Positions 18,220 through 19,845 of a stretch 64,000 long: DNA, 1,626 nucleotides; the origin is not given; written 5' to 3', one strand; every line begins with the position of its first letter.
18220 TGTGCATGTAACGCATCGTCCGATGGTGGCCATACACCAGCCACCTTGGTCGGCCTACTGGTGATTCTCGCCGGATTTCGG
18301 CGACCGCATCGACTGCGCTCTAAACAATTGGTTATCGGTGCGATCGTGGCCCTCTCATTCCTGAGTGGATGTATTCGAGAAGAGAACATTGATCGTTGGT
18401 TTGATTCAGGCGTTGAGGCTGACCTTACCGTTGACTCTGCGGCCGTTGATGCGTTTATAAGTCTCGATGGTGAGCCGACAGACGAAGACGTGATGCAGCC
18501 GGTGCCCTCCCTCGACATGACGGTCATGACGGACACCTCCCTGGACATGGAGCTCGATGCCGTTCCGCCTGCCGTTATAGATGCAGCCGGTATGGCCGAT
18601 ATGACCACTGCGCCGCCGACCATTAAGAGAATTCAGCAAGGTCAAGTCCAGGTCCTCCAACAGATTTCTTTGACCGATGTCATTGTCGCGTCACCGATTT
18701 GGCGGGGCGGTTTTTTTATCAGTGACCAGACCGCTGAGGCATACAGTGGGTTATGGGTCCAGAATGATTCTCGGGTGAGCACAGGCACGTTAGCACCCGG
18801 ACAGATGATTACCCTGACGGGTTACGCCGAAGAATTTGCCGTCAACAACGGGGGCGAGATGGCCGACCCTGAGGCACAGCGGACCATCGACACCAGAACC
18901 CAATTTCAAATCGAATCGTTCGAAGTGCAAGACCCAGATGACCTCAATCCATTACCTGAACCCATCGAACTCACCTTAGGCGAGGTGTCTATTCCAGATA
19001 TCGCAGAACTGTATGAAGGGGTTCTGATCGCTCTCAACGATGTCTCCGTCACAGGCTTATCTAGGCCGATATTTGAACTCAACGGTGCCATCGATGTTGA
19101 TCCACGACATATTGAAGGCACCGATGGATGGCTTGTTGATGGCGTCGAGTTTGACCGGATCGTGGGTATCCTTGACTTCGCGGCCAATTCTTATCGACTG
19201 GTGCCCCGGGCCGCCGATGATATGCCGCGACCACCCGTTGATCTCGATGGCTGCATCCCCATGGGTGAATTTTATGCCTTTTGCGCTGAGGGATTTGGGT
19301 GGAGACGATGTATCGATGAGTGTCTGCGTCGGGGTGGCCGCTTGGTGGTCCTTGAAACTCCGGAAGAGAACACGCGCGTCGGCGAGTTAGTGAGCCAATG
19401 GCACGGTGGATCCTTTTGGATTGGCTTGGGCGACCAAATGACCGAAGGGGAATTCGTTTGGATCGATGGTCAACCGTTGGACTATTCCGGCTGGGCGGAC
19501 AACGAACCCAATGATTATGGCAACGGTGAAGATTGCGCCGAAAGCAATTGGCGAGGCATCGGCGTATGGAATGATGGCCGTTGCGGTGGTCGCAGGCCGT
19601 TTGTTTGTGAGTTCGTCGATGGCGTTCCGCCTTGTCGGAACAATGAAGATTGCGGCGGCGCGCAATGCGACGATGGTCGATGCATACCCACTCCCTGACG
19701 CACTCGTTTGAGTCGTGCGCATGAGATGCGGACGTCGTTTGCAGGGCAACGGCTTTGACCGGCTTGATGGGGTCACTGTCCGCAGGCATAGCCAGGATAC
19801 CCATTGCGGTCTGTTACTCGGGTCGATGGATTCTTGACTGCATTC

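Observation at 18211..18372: A C-terminal sorting signal fused head-to-tail to a lipoprotein signal peptide in the middle of a 1172-aa ORF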

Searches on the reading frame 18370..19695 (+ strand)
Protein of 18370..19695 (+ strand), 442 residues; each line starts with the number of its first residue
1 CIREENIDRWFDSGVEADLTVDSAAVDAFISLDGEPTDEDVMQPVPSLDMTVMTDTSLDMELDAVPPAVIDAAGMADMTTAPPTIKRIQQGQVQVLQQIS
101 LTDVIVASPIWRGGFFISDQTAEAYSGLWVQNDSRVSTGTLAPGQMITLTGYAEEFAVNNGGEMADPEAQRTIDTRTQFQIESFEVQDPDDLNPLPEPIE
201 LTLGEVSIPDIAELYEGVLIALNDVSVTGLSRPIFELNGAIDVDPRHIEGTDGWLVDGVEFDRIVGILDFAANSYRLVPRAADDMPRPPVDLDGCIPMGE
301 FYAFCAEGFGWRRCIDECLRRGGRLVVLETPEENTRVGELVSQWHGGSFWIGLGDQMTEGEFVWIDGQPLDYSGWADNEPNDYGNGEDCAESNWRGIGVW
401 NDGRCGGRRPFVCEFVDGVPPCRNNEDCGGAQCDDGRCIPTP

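Call 15: find_homologous_proteins(query=window:18370-19695:+, max_evalue=0.00001)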
Query window:18370-19695:+ (442 aa): 8 proteins with E <= 0.00001 among 6058 candidates.
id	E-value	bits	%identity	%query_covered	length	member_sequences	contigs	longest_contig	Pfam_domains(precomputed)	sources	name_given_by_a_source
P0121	7.8e-108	379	51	80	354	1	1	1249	PF00059.28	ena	-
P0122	3.4e-66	242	37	81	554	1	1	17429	PF00059.28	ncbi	ncbi:MAG: lectin-like protein, partial [Myxococcota bacterium]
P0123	1.9e-64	236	36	85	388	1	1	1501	PF00059.28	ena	-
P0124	5.9e-62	228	35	79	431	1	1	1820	PF00059.28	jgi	jgi:hypothetical protein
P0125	7.6e-49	185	39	69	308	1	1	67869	-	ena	-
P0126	2.3e-16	78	34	26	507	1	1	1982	PF08757.18,PF00059.28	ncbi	-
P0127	1.7e-11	62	37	28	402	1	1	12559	PF00059.28,PF11617.14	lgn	-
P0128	3.5e-11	61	36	27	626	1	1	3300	PF08757.18,PF00059.28,PF11617.14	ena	-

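Call 18: find_encoding_contigs(protein=P0124, flank=3000, max_places=3)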
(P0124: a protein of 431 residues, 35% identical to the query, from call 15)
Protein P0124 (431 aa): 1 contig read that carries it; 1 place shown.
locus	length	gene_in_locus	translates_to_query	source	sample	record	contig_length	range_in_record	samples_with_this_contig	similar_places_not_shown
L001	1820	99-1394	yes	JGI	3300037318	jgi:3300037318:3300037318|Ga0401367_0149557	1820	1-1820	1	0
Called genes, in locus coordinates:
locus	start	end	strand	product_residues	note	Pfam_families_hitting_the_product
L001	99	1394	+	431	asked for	PF00059:Lectin_C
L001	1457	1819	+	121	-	?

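Call 19: find_encoding_contigs(protein=P0125, flank=6000, max_places=3)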
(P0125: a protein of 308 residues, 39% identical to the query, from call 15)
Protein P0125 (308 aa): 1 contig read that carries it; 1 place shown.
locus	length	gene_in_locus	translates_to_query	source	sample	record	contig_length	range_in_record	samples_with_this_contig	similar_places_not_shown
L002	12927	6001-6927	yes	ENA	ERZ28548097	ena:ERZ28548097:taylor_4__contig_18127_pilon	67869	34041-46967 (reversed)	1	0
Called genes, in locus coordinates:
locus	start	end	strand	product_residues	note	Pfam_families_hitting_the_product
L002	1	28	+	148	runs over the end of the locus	-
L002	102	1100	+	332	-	-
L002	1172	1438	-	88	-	-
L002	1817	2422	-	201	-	PF02544:Steroid_dh, PF06966:DUF1295 (weak), PF04191:PEMT (weak)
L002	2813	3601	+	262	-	-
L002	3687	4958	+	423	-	-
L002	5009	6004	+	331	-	PF11617:Cu-binding_MopE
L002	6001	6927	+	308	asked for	-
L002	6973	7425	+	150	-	-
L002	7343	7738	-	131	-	PF00903:Glyoxalase (weak)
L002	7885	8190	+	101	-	-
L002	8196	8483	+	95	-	-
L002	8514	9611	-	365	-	-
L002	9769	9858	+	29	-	-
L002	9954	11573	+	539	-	-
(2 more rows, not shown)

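Call 36: search_protein_representatives(protein=window:18370-19695:+)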
Query: 442 residues. Proteins with E-value up to 0.001 (for the whole library): 22230; up to 1e-10: 3898; up to 1e-30: 271. The best 150 are listed.
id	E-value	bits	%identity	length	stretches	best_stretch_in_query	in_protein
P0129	2.7e-165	567.1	34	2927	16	297-421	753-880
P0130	5.4e-159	546.4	35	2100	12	311-438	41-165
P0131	8.2e-143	493.0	33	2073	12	309-423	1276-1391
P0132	1.2e-132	459.5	34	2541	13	308-421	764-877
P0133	6.3e-131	453.8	33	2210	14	308-423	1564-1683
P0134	2.8e-124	431.9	34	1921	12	310-422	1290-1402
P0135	1.3e-123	429.7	32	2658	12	310-417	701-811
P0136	2.8e-122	425.3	32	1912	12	309-437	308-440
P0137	3.5e-118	411.8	32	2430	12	308-418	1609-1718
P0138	4.8e-115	401.4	32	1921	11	306-419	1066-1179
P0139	1.1e-113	397.0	31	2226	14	301-424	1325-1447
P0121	2.5e-108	379.3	51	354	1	86-438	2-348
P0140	6.0e-107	374.8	30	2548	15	293-419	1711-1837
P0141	1.7e-106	373.3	31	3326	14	315-415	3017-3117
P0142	1.7e-105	370.0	30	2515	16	307-422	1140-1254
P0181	1.4e-67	245.0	39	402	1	82-441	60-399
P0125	2.4e-49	184.8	40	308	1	47-346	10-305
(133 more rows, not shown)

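Call 38: find_encoding_contigs(protein=P0181, flank=6000, max_places=3)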
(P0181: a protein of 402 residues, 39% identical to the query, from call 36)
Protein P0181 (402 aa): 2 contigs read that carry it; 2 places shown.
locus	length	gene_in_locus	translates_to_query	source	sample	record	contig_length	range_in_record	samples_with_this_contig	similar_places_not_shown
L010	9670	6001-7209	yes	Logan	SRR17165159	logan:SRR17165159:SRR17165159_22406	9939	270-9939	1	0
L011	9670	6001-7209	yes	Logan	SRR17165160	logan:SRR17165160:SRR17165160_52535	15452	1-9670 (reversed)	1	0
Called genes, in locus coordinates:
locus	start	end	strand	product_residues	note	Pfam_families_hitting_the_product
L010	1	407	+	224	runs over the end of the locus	?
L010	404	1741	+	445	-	PF00672:HAMP, PF00512:HisKA, PF02518:HATPase_c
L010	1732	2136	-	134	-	PF21157:DksA_N (weak), PF01258:zf-dskA_traR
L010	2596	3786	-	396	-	PF02086:MethyltransfD12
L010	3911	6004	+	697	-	PF00089:Trypsin, PF13365:Trypsin_2 (weak), PF11617:Cu-binding_MopE (weak)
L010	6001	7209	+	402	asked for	PF00059:Lectin_C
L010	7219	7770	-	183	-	PF18854:baeRF_family10 (faint), PF18856:baeRF_family12 (weak), PF10116:Host_attach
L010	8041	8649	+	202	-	PF00011:HSP20, PF17886:ArsA_HSP20 (weak)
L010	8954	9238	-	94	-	-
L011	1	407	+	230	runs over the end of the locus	PF00072:Response_reg, PF00486:Trans_reg_C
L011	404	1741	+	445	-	PF00672:HAMP, PF00512:HisKA, PF02518:HATPase_c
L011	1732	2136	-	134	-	PF21157:DksA_N (weak), PF01258:zf-dskA_traR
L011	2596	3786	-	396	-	PF02086:MethyltransfD12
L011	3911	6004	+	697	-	PF00089:Trypsin, PF13365:Trypsin_2 (weak), PF11617:Cu-binding_MopE (weak)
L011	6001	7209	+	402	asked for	PF00059:Lectin_C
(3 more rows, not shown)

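Call 58: find_related_loci(query=A2, collection=genome_contigs, flank=4000)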
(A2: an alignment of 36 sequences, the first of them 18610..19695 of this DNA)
Query A2 (362 aa) in genome_contigs; peptide patterns used: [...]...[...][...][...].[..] (x = any residue, [..] = any of these).
42 stretches matched a pattern; 12 encode a relative of the query (tblastn E <= 1e-3); 12 distinct loci.
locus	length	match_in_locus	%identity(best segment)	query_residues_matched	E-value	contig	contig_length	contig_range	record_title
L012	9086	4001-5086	90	1-362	0e+0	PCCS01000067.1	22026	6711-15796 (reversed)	MAG: Myxococcales bacterium isolate NP1036 MHASMcontig_308103, whole genome shotgun sequence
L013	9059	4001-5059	53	1-358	5e-123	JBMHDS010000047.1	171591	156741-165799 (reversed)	MAG: Bradymonadia bacterium isolate xHP1_bin.495 c_000000000047, whole genome shotgun sequence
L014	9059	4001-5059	43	8-362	4e-77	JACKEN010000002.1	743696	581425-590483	MAG: Deltaproteobacteria bacterium isolate HK-STAS-MYXO-34 HK-STAS-MYXO-34_2, whole genome shotgun sequence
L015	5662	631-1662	37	4-360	5e-69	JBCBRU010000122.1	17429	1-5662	MAG: Myxococcota bacterium isolate J06636_7 k141_53803_length_17429_cov_21.1260, whole genome shotgun sequence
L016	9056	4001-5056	37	3-359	1e-68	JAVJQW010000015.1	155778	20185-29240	MAG: Deltaproteobacteria bacterium isolate D1-CHI-08 k141_43933, whole genome shotgun sequence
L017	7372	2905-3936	38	4-361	6e-67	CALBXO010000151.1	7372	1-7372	MAG TPA_asm: uncultured proteobacterium isolate ERR2206771_bin.55_CONCOCT_v1.1_MAG genome assembly, contig: ERZ888641.90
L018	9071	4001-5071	37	3-360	1e-65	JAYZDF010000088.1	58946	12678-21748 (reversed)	MAG: Myxococcota bacterium isolate XB_MAG1247 DB_MAG1247_0088, whole genome shotgun sequence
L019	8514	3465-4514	40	3-358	4e-78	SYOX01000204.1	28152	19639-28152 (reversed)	MAG: Proteobacteria bacterium isolate F1-80-MAGs165 F1-80__c364537, whole genome shotgun sequence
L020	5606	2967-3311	47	222-336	6e-24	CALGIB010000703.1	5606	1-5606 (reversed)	MAG TPA_asm: uncultured proteobacterium isolate ERR2206756_bin.71_CONCOCT_v1.1_MAG genome assembly, contig: ERZ887841.95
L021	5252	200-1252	37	4-360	1e-69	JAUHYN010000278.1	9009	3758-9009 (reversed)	MAG: bacterium isolate 3_bin.68 NODE_9128_length_9009_cov_0.909142, whole genome shotgun sequence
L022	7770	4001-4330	44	224-333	5e-21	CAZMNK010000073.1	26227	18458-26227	MAG TPA_asm: uncultured Enterobacterales bacterium isolate SRP308112_co1_330 genome assembly, contig: NODE_2590_length_2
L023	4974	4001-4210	39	282-352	6e-11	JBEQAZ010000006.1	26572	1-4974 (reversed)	MAG: Candidatus Nanohaloarchaea archaeon isolate 04_S200.metabat_sspec.017_sub NODE_270_length_26572_cov_30.067915, whol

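Call 61: predict_structure(alignment_id=A2)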
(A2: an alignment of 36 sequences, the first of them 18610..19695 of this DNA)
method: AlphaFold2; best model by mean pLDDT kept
length: 362 residues; sequences in the alignment: 36
mean_pLDDT: 92.5   pTM: 0.85
mean pLDDT of the five models: 92.5, 91.6, 91.4, 89.2, 89.2
residues with pLDDT >= 90: 293; 70-90: 54; 50-70: 15; < 50: 0
segments of 3 or more residues with pLDDT < 50: none
pLDDT, mean of each block of 10 residues (from residue 1): 93 95 96 95 97 90 96 84 61 90 94 96 96 97 95 93 91 85 96 94 92 95 97 96 95 97 96 92 93 87 79 96 96 95 95 96 79
secondary structure, 60 per line:
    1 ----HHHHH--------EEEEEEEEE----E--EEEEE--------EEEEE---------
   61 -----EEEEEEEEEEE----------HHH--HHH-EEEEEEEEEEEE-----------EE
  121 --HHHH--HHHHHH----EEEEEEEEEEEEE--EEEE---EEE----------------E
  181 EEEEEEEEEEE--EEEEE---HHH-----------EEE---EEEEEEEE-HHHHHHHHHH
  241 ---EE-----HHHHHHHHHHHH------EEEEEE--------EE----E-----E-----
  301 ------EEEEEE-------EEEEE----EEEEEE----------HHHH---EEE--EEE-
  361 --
elements in order: H5-9 E18-26 E34-38 E47-51 E66-76 E96-107 H123-126 H129-134 E139-151 E154-157 E161-163 E180-191 E194-198 E216-218 E222-229 H231-240 H251-262 E269-274 E307-312 E320-324 E329-334 H345-348 E352-354 E357-359

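Call 64: fold_search(model_id=the predicted structure, library=pdb)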
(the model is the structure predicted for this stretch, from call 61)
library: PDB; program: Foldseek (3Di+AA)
matches with E <= 10: 1181; with E <= 0.001: 483
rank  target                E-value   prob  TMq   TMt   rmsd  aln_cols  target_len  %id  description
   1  4wrc                  7.7e-10  1.00  0.29  0.72   2.9       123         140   32  Crystal Structure of Surfactant Protein-A DEDN Mutant (E171D/P175E/R197N/K203D) (released 2016-02-10)
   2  4yli_D                1.0e-09  1.00  0.31  0.70   2.5       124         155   29  CL-K1 trimer (released 2015-04-08)
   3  4yli_E                1.5e-09  1.00  0.31  0.73   2.5       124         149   29  CL-K1 trimer (released 2015-04-08)
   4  4wrf                  1.5e-09  1.00  0.29  0.70   2.2       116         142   33  Crystal Structure of Surfactant Protein-A DEDN Mutant (E171D/P175E/R197N/K203D) Complexed with Mannose (released 2016-02-10)
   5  4yli_A                1.5e-09  1.00  0.31  0.70   2.5       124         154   29  CL-K1 trimer (released 2015-04-08)
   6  1tdq_B                2.4e-09  1.00  0.30  0.80   2.8       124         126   32  Structural basis for the interactions between tenascins and the C-type lectin domains from lecticans: evidence for a c (released 2004-08-31)
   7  4gk1_F                2.7e-09  1.00  0.30  0.75   3.9       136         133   30  Crystal structure of CD23 lectin domain mutant D270A (released 2013-06-26)
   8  4gk1_D                2.7e-09  1.00  0.30  0.75   3.9       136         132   30  Crystal structure of CD23 lectin domain mutant D270A (released 2013-06-26)
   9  9srk_A                2.9e-09  1.00  0.30  0.84   1.9       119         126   29  Structure of collectin-11 (CL-11) carbohydrate-recognition domain in complex with L-fucose (released 2025-11-05)
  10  2msb_A                2.9e-09  1.00  0.29  0.91   1.5       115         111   33  STRUCTURE OF A C-TYPE MANNOSE-BINDING PROTEIN COMPLEXED WITH AN OLIGOSACCHARIDE (released 1993-10-31)
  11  2msb_B                2.9e-09  1.00  0.29  0.89   1.6       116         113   33  STRUCTURE OF A C-TYPE MANNOSE-BINDING PROTEIN COMPLEXED WITH AN OLIGOSACCHARIDE (released 1993-10-31)
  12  9qy1                  2.9e-09  1.00  0.30  0.82   2.8       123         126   31  Endo180 (uPARAP) carbohydrate-recognition domain 2 with bound methyl fucoside (released 2025-05-28)
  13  6pwr_A                3.4e-09  1.00  0.29  0.76   3.8       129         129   37  Crystal structure of the cow C-type carbohydrate-recognition domain of CD23 in the presence of GlcNAc-beta1-2-Man (released 2019-09-11)
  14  4yli_C                4.1e-09  1.00  0.31  0.71   2.6       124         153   29  CL-K1 trimer (released 2015-04-08)
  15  2ox9_A                4.8e-09  1.00  0.30  0.79   2.7       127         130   30  Mouse Scavenger Receptor C-type Lectin carbohydrate-recognition domain. (released 2007-04-03)
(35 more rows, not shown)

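Call 78: find_homologous_proteins(query=P0181, max_evalue=1e-10)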
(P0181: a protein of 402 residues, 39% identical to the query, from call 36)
Query P0181 (402 aa): 6 proteins with E <= 1e-10 among 8000 candidates.
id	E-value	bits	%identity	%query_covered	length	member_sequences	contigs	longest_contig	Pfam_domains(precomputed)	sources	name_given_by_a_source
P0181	4.3e-273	924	100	100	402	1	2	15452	PF00059.28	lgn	-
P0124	2.1e-126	441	56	95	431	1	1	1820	PF00059.28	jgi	jgi:hypothetical protein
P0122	1.9e-115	404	56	83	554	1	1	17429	PF00059.28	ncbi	ncbi:MAG: lectin-like protein, partial [Myxococcota bacterium]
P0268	1.2e-13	69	32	45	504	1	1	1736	-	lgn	-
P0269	8.8e-12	63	37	31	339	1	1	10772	PF00059.28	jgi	-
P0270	4.2e-11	61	43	27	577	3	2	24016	PF00059.28,PF13517.13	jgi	jgi:hypothetical protein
